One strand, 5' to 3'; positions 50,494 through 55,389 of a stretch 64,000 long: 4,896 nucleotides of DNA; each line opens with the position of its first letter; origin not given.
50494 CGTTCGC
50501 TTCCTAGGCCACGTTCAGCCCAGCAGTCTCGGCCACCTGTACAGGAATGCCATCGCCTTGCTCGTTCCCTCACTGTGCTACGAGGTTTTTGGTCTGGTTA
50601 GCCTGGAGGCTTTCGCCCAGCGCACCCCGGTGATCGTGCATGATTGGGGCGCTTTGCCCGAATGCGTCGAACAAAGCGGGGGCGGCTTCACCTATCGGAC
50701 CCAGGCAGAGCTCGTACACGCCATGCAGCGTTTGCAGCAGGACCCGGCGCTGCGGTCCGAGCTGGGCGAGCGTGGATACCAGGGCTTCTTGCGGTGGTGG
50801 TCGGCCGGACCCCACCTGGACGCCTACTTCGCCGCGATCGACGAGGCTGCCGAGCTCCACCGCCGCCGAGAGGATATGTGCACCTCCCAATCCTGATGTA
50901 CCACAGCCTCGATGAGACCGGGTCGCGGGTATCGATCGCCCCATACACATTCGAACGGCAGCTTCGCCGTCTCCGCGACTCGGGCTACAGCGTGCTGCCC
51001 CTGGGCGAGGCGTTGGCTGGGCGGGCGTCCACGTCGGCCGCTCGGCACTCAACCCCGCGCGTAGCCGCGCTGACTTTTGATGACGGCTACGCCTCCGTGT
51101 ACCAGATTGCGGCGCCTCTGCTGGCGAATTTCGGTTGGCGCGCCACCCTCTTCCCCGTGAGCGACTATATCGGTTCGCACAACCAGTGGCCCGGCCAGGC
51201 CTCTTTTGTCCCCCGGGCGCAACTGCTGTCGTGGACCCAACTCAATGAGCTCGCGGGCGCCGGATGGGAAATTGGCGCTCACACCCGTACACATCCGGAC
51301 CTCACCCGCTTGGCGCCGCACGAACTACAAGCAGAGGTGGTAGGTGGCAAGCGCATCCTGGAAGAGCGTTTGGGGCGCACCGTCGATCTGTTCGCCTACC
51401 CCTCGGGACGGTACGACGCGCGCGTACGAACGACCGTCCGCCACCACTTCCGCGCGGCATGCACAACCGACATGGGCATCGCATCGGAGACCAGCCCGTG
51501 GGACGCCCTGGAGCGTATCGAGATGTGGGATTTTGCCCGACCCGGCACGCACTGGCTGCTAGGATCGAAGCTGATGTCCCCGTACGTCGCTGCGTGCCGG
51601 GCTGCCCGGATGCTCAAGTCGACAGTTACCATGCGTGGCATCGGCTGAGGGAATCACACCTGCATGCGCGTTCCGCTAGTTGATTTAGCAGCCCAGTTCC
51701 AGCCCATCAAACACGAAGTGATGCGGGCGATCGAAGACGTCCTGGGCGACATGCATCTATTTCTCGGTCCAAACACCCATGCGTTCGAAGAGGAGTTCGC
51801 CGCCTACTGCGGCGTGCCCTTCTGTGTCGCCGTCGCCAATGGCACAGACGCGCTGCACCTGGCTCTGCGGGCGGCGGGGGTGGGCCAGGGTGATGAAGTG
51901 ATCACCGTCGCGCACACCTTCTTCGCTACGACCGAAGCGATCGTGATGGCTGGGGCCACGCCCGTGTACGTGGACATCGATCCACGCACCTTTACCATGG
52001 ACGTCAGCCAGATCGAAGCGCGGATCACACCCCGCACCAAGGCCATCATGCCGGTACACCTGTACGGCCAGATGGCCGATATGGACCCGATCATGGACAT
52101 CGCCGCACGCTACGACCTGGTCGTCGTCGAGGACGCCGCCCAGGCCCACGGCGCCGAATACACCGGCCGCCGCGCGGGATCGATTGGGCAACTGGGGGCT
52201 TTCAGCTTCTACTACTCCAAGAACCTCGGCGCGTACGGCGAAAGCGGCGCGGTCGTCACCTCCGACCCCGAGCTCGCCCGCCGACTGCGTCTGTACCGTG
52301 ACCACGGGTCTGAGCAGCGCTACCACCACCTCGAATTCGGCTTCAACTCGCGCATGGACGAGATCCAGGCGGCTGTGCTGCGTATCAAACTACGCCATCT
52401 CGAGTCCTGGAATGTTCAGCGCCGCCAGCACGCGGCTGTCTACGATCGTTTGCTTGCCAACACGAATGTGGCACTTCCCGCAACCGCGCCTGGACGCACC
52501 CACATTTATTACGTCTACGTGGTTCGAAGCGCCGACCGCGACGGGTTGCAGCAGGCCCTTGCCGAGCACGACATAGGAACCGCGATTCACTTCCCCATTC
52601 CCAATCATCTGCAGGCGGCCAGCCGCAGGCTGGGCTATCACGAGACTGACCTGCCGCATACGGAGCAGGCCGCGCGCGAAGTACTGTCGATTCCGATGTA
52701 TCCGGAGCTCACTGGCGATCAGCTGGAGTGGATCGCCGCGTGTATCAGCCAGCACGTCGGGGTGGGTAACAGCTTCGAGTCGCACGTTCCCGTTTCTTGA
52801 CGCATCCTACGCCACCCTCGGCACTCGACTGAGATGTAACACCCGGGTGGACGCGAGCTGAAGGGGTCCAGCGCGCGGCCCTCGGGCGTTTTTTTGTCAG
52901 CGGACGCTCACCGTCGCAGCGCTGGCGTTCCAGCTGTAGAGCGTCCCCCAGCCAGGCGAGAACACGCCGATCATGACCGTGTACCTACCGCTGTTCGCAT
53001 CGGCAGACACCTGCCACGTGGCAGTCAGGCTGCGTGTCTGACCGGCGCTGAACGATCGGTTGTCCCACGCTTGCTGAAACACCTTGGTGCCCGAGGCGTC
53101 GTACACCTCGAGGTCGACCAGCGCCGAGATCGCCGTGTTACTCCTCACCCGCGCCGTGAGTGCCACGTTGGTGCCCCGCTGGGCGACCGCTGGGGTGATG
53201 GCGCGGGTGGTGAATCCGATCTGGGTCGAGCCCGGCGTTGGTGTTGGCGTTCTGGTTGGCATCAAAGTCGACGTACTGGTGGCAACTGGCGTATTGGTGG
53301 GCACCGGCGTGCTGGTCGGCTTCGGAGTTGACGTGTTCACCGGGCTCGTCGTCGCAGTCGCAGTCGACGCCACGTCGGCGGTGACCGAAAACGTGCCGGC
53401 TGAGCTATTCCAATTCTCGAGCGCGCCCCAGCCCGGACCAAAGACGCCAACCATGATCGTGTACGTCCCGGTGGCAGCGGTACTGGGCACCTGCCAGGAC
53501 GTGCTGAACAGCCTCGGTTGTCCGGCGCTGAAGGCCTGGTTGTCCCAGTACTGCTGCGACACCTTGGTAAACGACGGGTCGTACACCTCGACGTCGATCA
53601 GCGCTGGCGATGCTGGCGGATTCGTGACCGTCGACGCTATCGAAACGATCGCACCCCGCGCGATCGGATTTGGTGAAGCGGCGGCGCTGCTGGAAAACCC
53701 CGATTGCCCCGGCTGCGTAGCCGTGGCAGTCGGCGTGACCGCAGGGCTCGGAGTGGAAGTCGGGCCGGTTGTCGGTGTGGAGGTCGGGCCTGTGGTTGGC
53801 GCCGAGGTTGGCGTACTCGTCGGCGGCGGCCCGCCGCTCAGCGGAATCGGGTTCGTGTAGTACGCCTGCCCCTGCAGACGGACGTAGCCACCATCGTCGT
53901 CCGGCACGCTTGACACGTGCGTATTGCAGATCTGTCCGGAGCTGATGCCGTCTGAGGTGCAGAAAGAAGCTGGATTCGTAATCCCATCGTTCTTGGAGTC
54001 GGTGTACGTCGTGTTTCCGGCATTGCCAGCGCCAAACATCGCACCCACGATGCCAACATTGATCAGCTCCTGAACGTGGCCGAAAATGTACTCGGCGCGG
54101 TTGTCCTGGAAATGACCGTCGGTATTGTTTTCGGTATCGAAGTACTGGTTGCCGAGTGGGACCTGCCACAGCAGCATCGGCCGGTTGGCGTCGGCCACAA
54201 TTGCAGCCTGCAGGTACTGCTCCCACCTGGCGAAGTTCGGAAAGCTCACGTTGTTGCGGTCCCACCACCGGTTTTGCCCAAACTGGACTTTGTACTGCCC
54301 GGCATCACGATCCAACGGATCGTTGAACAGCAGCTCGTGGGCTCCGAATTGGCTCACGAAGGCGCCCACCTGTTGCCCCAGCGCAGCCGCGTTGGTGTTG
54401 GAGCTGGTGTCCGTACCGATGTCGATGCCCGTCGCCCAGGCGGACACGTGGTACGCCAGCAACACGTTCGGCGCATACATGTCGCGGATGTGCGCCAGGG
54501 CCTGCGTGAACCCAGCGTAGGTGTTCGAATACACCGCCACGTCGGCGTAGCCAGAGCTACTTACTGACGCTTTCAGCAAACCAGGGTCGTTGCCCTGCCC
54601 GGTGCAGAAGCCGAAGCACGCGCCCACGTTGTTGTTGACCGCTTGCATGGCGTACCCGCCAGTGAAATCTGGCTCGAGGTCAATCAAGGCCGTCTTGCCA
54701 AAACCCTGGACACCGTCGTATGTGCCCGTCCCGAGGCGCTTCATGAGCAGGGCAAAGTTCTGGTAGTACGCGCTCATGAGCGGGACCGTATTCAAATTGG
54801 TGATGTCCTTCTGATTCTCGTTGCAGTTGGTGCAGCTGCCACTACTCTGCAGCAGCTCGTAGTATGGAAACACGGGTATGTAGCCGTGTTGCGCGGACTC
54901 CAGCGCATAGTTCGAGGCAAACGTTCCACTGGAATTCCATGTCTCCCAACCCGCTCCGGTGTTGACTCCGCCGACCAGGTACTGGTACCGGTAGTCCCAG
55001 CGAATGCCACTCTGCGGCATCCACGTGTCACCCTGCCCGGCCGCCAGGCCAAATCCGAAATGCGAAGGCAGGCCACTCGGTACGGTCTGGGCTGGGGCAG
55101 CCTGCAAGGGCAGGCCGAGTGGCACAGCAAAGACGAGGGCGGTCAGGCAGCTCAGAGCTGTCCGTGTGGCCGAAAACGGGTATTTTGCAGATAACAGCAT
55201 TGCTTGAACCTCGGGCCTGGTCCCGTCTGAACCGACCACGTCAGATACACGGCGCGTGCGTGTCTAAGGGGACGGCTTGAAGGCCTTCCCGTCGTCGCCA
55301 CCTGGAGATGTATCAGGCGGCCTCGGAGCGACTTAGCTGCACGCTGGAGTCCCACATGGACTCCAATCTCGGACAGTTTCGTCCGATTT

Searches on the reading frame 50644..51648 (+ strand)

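Call 5: search_protein_families(library=pfam, proteins=[window:50644-51648:+], max_evalue=0.01)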
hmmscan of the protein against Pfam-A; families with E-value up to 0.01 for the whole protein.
window:50644-51648:+ (334 aa): 1 family
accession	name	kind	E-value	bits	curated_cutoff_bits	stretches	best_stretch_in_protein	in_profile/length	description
PF01522.26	Polysacc_deac_1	-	1.4e-26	93.3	23.1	1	136-266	4-117/124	Polysaccharide deacetylase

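Call 90: search_protein_families(library=ncbifam, proteins=[window:50644-51648:+], max_evalue=0.00001)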
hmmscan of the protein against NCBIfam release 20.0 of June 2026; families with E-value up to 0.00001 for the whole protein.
window:50644-51648:+ (334 aa): 7 families
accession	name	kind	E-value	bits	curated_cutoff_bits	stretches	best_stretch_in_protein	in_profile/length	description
TIGR03938.2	deacetyl_PgaB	equivalog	9e-17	60.6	321.9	1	81-215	3-143/621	poly-beta-1,6-N-acetyl-D-glucosamine N-deacetylase PgaB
NF011176.0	PRK14581.1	equivalog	1.2e-13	50.1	1091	1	84-217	52-188/673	poly-beta-1,6-N-acetyl-D-glucosamine N-deacetylase PgaB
NF011177.0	PRK14582.1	equivalog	4.4e-13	48.4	923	1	85-216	53-187/671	poly-beta-1,6-N-acetyl-D-glucosamine N-deacetylase PgaB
TIGR02764.1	spore_ybaN_pdaB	equivalog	1.3e-08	34.9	237.4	1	140-265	7-116/191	polysaccharide deacetylase family sporulation protein PdaB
NF050820.1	PolSacchBiosHfsH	equivalog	4.8e-08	33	400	1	140-282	35-168/249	oligosaccharide deacetylase HfsH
TIGR02873.1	spore_ylxY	hypoth_equivalog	2e-07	30.5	391.5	1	203-264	133-194/268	probable sporulation protein, polysaccharide deacetylase family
TIGR04243.1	nodulat_NodB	equivalog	8e-06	25.5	240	0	142-264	5-112/197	chitooligosaccharide deacetylase NodB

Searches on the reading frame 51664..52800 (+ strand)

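Call 5: search_protein_families(library=pfam, proteins=[window:51664-52800:+], max_evalue=0.01)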
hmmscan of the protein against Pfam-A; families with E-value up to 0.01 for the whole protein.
window:51664-52800:+ (378 aa): 6 families
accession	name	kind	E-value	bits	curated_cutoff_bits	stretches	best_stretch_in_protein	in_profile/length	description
PF01041.23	DegT_DnrJ_EryC1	-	4.1e-126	421.5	19.8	1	15-361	3-359/360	DegT/DnrJ/EryC1/StrS aminotransferase family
PF00155.27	Aminotran_1_2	-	4.7e-11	42.9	19.7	1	18-302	21-325/361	Aminotransferase class I and II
PF01212.27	Beta_elim_lyase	-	2.4e-08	34.1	27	1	27-219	23-231/288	Beta-eliminating lyase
PF01053.26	Cys_Met_Meta_PP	-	1.5e-05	24.2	27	1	36-159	52-175/381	Cys/Met metabolism PLP-dependent enzyme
PF00266.25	Aminotran_5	-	1.9e-05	24.3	21.5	1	55-163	65-181/371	Aminotransferase class-V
PF01276.26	OKR_DC_1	-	0.0033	16.7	27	1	27-109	58-139/417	Orn/Lys/Arg decarboxylase, major domain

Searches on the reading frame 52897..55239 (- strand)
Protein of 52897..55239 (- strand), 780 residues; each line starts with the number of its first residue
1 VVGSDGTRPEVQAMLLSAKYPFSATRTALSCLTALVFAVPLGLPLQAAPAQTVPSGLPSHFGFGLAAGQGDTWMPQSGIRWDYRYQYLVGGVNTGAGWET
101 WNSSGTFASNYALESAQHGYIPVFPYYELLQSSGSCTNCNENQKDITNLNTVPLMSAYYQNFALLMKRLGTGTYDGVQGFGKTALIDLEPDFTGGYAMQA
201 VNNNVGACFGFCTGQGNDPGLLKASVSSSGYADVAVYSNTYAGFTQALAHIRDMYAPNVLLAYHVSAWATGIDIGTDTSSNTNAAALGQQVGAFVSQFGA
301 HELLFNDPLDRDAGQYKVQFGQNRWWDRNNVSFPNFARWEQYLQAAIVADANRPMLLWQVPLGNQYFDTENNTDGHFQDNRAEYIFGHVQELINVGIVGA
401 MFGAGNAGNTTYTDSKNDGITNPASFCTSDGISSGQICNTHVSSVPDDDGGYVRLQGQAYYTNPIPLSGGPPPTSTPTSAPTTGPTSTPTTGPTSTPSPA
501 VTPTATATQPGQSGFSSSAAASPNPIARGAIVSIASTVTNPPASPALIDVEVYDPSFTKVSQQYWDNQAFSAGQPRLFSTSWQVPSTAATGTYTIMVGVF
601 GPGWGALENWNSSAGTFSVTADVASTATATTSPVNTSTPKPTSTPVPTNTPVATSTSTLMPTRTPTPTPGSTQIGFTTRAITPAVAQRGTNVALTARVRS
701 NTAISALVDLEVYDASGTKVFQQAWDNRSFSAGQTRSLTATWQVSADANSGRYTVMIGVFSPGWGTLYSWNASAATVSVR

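Call 5: search_protein_families(library=pfam, proteins=[window:52897-55239:-], max_evalue=0.01)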
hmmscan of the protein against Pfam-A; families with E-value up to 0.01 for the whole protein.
window:52897-55239:- (780 aa): 2 families
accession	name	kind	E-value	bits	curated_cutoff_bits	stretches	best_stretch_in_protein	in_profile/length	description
PF01835.25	MG2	-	1.5e-07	32.1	32.8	1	546-597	34-80/96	MG2 domain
PF12690.13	BsuPI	-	1.2e-06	28.8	22.9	1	710-756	48-93/101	Intracellular proteinase inhibitor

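Call 44: search_protein_families(library=ncbifam, proteins=[window:52897-55239:-], max_evalue=0.1)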
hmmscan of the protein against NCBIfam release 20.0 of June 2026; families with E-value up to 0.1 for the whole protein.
window:52897-55239:- (780 aa): 2 families
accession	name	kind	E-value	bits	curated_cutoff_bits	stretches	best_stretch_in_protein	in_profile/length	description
NF052355.1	Ralst_lectin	equivalog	0.011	16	100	0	707-745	12-55/86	fucose-binding lectin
NF038353.1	FxLYD_dom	domain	0.098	12.6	23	0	706-746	21-62/71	FxLYD domain-containing protein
